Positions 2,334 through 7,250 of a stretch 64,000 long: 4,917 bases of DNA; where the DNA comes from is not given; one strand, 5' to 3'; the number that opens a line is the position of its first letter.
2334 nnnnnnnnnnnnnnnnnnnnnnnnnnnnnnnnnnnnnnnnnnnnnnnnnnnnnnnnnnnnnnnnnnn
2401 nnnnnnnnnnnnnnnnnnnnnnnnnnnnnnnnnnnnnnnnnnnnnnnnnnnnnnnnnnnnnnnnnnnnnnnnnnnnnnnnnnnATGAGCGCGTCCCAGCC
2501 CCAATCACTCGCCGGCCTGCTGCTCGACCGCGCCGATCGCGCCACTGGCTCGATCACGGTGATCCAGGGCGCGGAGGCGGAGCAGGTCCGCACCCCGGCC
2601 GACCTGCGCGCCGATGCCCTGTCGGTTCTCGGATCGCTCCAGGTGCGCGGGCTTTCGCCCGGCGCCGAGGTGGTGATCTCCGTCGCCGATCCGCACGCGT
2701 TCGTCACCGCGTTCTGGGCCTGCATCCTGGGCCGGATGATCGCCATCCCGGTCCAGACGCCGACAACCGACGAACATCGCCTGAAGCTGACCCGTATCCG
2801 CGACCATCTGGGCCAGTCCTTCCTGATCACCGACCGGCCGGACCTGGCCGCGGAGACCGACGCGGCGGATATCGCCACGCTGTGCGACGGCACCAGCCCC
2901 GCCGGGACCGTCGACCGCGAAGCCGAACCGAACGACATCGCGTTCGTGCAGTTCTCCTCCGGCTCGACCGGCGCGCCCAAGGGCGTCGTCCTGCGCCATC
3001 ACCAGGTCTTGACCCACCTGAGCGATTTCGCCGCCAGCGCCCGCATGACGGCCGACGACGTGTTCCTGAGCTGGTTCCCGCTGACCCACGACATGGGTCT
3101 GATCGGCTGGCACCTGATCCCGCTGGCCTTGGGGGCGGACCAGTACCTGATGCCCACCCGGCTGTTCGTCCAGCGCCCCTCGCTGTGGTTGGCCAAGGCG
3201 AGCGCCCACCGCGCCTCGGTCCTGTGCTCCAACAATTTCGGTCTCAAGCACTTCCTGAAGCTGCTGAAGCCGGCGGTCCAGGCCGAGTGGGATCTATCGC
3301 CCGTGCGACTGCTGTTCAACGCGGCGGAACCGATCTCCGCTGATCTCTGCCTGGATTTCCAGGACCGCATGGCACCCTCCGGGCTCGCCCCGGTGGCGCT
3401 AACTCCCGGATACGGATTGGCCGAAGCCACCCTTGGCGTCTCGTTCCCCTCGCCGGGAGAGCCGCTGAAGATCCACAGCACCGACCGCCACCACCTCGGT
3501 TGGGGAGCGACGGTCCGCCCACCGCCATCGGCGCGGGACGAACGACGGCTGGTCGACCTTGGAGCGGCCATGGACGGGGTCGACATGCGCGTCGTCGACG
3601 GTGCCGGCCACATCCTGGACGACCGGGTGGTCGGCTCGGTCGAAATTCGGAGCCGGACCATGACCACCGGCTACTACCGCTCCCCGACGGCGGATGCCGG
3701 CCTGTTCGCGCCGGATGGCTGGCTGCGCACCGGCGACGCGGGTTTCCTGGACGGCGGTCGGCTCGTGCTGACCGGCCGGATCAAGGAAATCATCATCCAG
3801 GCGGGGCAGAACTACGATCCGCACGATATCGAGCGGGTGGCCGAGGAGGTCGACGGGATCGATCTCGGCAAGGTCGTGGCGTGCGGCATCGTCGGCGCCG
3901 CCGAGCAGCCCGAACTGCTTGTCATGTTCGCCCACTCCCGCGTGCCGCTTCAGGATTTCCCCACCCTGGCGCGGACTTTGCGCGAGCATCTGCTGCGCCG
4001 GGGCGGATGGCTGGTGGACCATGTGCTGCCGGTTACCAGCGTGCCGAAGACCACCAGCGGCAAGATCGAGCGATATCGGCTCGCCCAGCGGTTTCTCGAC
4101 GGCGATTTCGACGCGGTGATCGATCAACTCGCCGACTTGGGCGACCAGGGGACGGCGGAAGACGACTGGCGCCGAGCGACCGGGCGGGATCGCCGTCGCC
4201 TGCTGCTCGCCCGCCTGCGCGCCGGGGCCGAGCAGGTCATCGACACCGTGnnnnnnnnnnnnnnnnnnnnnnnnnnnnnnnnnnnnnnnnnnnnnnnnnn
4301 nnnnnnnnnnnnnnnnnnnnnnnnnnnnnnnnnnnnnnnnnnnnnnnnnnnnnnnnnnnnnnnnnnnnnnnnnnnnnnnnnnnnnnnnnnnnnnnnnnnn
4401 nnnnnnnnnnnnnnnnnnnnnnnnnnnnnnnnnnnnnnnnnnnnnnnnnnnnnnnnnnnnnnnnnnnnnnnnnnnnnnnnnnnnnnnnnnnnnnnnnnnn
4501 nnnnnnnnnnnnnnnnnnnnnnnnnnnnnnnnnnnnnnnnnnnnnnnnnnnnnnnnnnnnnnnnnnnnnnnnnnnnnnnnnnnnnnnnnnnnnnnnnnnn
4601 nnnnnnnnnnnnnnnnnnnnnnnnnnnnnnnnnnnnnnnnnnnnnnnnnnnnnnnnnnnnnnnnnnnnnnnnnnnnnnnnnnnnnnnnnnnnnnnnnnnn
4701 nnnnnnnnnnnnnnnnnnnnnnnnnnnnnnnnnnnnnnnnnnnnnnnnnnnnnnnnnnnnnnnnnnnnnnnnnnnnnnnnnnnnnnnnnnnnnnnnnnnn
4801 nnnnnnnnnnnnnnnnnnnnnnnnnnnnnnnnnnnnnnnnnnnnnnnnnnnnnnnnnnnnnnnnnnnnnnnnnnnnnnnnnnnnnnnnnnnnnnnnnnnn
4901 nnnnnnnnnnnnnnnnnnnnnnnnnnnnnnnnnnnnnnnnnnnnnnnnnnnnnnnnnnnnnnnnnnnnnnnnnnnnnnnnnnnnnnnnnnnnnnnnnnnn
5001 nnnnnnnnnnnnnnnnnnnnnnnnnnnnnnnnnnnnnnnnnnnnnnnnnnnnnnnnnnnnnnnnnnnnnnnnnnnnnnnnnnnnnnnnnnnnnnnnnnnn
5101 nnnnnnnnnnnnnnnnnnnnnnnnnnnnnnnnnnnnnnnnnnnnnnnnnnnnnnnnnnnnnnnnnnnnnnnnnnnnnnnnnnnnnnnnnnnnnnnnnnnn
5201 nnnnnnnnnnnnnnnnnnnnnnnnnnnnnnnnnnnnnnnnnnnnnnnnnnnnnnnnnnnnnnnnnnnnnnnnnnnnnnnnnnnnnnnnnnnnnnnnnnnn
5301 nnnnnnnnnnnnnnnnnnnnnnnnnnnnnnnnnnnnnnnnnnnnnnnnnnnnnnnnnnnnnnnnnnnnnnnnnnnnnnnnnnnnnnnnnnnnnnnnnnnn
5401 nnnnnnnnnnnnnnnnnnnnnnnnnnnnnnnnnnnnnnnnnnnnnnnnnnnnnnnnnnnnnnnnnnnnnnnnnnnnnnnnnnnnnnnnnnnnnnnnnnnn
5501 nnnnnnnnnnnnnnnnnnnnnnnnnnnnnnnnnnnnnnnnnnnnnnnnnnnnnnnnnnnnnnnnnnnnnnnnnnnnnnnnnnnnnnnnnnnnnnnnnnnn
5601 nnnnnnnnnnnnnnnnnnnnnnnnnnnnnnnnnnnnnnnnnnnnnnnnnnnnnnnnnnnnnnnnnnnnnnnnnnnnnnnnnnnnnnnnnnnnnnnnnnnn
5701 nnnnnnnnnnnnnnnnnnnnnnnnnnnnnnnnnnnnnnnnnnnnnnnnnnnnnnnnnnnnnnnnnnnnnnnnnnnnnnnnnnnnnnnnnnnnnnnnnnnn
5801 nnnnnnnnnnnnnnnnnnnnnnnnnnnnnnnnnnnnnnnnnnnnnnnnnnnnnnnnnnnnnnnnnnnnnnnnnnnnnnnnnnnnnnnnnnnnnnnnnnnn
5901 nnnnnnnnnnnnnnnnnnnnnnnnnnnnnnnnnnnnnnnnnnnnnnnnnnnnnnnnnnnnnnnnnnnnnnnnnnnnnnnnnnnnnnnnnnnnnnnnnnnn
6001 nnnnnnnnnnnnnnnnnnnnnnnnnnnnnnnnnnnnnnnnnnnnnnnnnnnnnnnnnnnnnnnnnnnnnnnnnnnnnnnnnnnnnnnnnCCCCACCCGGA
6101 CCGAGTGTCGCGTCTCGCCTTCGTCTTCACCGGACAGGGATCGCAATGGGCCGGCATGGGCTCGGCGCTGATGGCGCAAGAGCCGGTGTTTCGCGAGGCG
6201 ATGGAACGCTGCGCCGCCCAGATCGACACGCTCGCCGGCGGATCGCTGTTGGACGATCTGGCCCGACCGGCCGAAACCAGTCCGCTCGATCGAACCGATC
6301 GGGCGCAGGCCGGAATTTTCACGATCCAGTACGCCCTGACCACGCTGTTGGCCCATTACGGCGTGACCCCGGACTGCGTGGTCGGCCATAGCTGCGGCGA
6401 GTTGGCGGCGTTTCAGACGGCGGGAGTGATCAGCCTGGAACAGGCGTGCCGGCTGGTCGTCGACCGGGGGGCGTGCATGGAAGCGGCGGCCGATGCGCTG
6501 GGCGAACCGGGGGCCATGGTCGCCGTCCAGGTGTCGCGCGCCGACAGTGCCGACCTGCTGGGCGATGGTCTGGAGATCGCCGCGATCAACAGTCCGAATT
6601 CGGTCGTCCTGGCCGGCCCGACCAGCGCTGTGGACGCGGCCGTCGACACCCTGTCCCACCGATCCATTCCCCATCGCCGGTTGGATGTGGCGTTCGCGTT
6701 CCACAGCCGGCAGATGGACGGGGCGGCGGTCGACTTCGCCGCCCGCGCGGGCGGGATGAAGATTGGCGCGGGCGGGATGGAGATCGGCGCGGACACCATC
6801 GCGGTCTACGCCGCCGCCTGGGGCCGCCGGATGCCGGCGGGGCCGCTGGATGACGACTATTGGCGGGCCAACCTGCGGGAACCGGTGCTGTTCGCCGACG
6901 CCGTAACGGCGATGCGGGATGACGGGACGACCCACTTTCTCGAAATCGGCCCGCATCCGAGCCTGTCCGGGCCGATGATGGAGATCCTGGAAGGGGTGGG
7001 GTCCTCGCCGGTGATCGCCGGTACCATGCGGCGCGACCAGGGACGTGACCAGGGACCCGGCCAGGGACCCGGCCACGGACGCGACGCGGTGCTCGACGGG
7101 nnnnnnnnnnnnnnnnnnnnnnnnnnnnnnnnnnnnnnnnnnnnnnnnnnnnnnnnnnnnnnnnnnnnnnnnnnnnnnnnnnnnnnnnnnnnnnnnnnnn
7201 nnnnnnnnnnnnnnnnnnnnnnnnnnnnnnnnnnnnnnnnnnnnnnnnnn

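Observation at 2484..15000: Predicted lipid tail chemistry: 3-amino-2-methyl-5-hydroxy fatty acyl starter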

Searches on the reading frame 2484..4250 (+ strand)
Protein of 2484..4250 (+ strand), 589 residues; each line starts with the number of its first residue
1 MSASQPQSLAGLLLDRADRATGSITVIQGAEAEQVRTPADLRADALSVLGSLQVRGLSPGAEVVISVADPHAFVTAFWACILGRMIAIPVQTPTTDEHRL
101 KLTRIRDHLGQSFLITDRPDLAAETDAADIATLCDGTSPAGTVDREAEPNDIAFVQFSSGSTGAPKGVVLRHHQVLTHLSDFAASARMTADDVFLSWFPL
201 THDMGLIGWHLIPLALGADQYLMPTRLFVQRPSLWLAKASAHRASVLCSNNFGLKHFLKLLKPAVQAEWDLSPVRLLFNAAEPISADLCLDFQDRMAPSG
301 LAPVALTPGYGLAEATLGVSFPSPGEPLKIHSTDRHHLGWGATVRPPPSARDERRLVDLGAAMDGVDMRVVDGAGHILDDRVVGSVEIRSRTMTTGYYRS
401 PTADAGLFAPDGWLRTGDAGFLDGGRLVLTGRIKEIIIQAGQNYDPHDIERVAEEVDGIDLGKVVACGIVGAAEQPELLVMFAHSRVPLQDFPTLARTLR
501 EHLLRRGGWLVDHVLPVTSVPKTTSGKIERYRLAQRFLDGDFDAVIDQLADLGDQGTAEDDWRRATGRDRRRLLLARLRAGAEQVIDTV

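Call 30: search_solved_structures(query=window:2484-4250:+, show_alignments=1, max_evalue=1e-10)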
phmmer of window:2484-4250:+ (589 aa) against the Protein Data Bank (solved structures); distinct sequences matched with E-value up to 1e-10: 83 (the best 60 are shown).
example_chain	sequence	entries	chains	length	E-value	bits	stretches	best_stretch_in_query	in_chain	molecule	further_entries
6ulw_A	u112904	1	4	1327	1.9e-75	257.5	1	7-549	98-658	Amino acid adenylation domain-containing protein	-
6ulx_A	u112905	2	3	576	1.5e-73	251.3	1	7-540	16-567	Amino acid adenylation domain-containing protein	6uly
4r0m_B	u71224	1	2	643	2.8e-64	220.7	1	21-549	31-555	McyG protein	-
7r7f_A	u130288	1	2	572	2.4e-55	191.1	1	30-544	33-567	Polyketide synthase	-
7r7e_A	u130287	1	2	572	3.6e-55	190.6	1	30-544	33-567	Polyketide synthase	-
7r7g_A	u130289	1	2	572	1.2e-54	188.9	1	30-544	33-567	Polyketide synthase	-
3pbk_A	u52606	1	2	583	1.3e-54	188.7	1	54-537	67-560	Fatty Acyl-Adenylate Ligase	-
3kxw_A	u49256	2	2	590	1.5e-51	178.6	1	28-542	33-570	Saframycin Mx1 synthetase B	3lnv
5d6j_A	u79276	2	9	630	2.3e-43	151.6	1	56-488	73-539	Acyl-CoA synthase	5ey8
5icr_A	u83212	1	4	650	2.8e-43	151.3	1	56-488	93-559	Acyl-CoA synthase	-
8hd4_A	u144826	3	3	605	5.7e-35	123.9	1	115-543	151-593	Long-chain-fatty-acid--AMP ligase FadD23 | Fatty-acid-CoA ligase FadD23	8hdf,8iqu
5hm3_A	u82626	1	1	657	5.8e-35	123.8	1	55-485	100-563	Long-chain-fatty-acid--AMP ligase FadD32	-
5ey9_A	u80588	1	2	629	2.8e-34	121.6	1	57-478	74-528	Long-chain-fatty-acid--AMP ligase FadD32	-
7wua_A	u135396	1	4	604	4e-33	117.8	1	148-492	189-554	Acyl-CoA synthase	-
5d6n_A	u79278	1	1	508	2.4e-32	115.2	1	56-432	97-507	Acyl-CoA synthase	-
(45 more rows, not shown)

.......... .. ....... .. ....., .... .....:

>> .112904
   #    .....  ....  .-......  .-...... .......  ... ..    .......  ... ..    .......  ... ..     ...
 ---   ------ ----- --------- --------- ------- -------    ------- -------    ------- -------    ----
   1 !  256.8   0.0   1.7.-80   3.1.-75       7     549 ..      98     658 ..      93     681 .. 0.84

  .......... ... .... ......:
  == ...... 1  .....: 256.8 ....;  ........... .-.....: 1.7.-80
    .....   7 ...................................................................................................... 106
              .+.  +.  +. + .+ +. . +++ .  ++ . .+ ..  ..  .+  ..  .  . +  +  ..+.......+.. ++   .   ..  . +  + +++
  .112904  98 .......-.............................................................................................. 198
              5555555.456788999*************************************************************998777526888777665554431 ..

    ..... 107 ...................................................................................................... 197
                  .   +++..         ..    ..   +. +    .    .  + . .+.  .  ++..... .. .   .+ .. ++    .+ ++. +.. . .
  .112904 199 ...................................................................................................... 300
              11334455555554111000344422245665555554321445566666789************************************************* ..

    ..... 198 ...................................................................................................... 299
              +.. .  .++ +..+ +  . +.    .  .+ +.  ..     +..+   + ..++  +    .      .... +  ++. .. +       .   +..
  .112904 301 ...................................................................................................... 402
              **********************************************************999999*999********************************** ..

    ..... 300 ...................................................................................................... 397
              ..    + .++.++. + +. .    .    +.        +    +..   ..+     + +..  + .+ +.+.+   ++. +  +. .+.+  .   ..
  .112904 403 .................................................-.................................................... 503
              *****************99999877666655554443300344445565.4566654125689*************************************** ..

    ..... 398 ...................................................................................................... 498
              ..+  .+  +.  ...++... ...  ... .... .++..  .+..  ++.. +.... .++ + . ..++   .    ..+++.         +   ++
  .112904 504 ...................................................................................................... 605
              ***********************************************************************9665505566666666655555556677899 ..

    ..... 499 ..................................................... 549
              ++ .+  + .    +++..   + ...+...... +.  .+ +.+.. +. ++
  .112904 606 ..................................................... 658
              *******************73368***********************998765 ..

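Call 31: search_protein_families(library=ncbifam, proteins=[window:2484-4250:+], max_evalue=0.00001)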
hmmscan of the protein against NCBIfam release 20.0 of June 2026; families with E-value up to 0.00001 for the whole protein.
window:2484-4250:+ (589 aa): 90 families (the best 25 are shown)
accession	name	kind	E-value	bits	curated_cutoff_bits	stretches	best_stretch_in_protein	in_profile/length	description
NF005850.0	PRK07768.1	subfamily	7.8e-91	304.9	572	1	26-537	19-543/545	long-chain-fatty-acid--CoA ligase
NF006624.1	PRK09192.1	subfamily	3.8e-86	289.7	600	1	38-542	47-565/567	fatty acyl-AMP ligase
NF004510.0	PRK05851.1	equivalog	1.1e-64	218.6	621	1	128-535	132-518/525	long-chain-fatty acid--ACP ligase MbtM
NF004282.0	PRK05691.1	subfamily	2.9e-62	209.4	4090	1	5-546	7-567/4334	non-ribosomal peptide synthase/polyketide synthase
NF004509.1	PRK05850.1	subfamily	4.9e-56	190.2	775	1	37-543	39-574/578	fatty-acid--AMP ligase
NF009124.0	PRK12476.1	subfamily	1.6e-53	181.8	922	1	55-543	87-610/612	fatty acyl-AMP ligase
NF040633.1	FadD32_Coryne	exception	3.7e-51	174.1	875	1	145-536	196-611/614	FadD32-like long-chain-fatty-acid--AMP ligase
NF038339.3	FAAL_FadD32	equivalog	4.4e-51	173.7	975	1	58-484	74-532/625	long-chain-fatty-acid--AMP ligase FadD32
NF004837.0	PRK06187.1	subfamily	2e-44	151.8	476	1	124-541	145-526/531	long-chain-fatty-acid--CoA ligase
NF038338.1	FAAL_FadD28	exception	2.7e-40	138.3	1100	1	45-543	48-576/580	fatty-acid--AMP ligase FAAL28/FadD28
NF038337.1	FAAL_FadD21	exception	1.2e-37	129.7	1100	1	58-539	60-571/579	fatty-acid--AMP ligase FAAL21/FadD21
NF005801.1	PRK07656.1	equivalog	7.3e-33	114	657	2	136-317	147-319/500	FadD3 family acyl-CoA ligase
TIGR01733.1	AA-adenyl-dom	subfamily_domain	1.6e-31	109.6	317.4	1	40-459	4-404/409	amino acid adenylation domain-containing protein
NF005702.0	PRK07514.1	subfamily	2e-30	105.6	558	1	39-537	33-500/506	malonyl-CoA synthase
NF052580.1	Str24CoAsynCasG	equivalog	2.5e-28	98.7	750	1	358-472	374-483/548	steroid-24-oyl-CoA synthetase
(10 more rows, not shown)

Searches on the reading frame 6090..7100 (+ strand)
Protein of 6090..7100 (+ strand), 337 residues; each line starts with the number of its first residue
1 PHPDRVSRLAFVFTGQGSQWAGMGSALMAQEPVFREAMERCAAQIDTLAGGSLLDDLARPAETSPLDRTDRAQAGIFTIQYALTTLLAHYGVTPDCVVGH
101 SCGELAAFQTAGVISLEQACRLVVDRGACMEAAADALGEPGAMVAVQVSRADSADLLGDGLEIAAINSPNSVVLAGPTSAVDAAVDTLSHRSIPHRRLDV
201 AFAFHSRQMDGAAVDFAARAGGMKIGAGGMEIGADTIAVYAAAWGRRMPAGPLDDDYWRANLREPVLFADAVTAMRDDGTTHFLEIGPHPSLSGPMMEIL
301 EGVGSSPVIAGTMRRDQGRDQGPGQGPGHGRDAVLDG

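Call 22: search_solved_structures(query=window:6090-7100:+, show_alignments=0, max_evalue=1e-20)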
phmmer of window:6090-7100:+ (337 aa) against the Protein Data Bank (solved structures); distinct sequences matched with E-value up to 1e-20: 62 (the best 60 are shown).
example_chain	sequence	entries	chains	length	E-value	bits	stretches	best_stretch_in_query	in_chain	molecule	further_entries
8jpt_A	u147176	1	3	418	2.6e-49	171.7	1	6-319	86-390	Polyene macrolide polyketide synthase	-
7s6c_A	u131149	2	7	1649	1.2e-48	169.6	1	7-318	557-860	6-deoxyerythronolide-B synthase EryA2, modules 3 and 4, Lsd14 Polyketide synthase fusion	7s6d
7s6b_A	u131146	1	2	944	3.2e-48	168.2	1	7-318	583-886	Polyketide synthase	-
9pat_A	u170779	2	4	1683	3.4e-47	164.8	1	8-318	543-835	6-deoxyerythronolide-B synthase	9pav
9pat_C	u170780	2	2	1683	3.4e-47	164.8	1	8-318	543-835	6-deoxyerythronolide-B synthase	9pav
9pc6_A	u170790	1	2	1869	4.5e-47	164.4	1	8-318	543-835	6-deoxyerythronolide-B synthase,RifR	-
11sz_A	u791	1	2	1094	8.6e-46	160.2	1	8-314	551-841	6-deoxyerythronolide-B synthase, Erythronolide synthase EryA2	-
4mz0_A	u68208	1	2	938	1.3e-44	156.3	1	5-304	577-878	CurL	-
6l3m_A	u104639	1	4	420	2e-44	155.6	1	4-318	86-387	Polyketide synthase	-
8tpw_A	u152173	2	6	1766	2.1e-44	155.6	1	9-318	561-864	EryAII,EryAII,EryAII,EryAII,6-deoxyerythronolide-B synthase EryA3, modules 5 and 6 | EryAII,EryAII,EryAII,6-deoxyerythronolide-B synthase EryA3, modules 5 and 6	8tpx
6l3n_A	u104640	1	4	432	2.2e-44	155.5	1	4-318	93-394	polyketide synthase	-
6j0u_A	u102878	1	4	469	2.7e-44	155.2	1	4-318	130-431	Type 1 modular polyketide synthase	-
2qo3_A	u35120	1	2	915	3.1e-44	155.1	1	9-318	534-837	EryAII Erythromycin polyketide synthase modules 3 and 4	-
6c9u_A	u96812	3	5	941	3.3e-44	155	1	9-318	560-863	6-deoxyerythronolide-B synthase EryA2, modules 3 and 4 | EryAII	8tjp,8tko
7m7e_B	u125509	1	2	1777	9.9e-44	153.4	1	9-318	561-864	6-deoxyerythronolide-B synthase EryA2, modules 3 and 4,EryAI,6-deoxyerythronolide-B syntha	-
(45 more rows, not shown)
